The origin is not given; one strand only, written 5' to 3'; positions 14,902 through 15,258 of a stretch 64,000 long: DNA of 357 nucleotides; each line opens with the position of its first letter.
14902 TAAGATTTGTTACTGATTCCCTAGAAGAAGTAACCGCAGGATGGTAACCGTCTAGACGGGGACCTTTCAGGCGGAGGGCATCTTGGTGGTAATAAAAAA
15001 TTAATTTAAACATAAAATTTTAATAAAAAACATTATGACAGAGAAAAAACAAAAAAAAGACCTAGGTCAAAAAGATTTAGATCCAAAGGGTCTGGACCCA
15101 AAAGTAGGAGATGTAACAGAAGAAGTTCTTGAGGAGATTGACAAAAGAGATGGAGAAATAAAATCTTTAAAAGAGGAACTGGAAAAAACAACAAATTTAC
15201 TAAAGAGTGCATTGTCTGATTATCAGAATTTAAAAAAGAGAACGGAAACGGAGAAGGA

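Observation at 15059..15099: Palindromic mini-repeats inserted in-frame into the GrpE N-terminus (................)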

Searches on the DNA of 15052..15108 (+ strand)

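Call 71: build_rna_model(alignment_id=A7, structure=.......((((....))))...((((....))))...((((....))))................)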
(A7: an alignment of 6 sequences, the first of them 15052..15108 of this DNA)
Model R1 built from alignment A7 (6 sequences, 65 columns); structure: as given.
model positions 59; base pairs 12; branch points 2; effective number of sequences 5.48; information 0.946 bits per position. Calibrated on 0.2 Mb of random sequence (short: E-values are rough).
structure used (alignment columns):
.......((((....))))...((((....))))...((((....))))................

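Call 72: search_with_rna_model(model_id=R1, source=window, filters=off, max_evalue=10)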
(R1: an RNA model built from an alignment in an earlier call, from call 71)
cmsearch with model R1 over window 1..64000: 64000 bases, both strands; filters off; matches with E-value up to 10: 91.
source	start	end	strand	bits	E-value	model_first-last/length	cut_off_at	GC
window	58820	58878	+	73.4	1e-28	1-59/59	no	0.47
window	15052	15110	+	72.1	3.5e-28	1-59/59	no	0.39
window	35525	35583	+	68.9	8.8e-27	1-59/59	no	0.46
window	19828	19885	+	68.7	1e-26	1-59/59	no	0.5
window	15620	15676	+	41.7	3.9e-15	1-59/59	no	0.23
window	58512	58568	+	34.9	3.2e-12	1-59/59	no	0.26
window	5010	5080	-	33.9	7.9e-12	1-59/59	no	0.44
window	35531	35557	-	20.8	3.3e-06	7-33/59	no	0.41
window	12424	12476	+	19.2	1.5e-05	1-59/59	no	0.28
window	19761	19827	+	16.4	0.00026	1-59/59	no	0.43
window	19819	19859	-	15.7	0.00049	7-48/59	no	0.54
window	3545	3607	+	15.6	0.00057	1-59/59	no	0.37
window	58826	58867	-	15.5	0.00065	7-48/59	no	0.57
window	6186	6252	-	15.4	0.0007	1-59/59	no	0.22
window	37370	37428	-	13.5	0.0043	1-59/59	no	0.25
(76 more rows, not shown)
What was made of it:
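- The arms are G+C-rich (arrays are 39-57% G+C in a 32% genome, call 72). G+C-rich arms in an A+T-rich genome (call 72).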
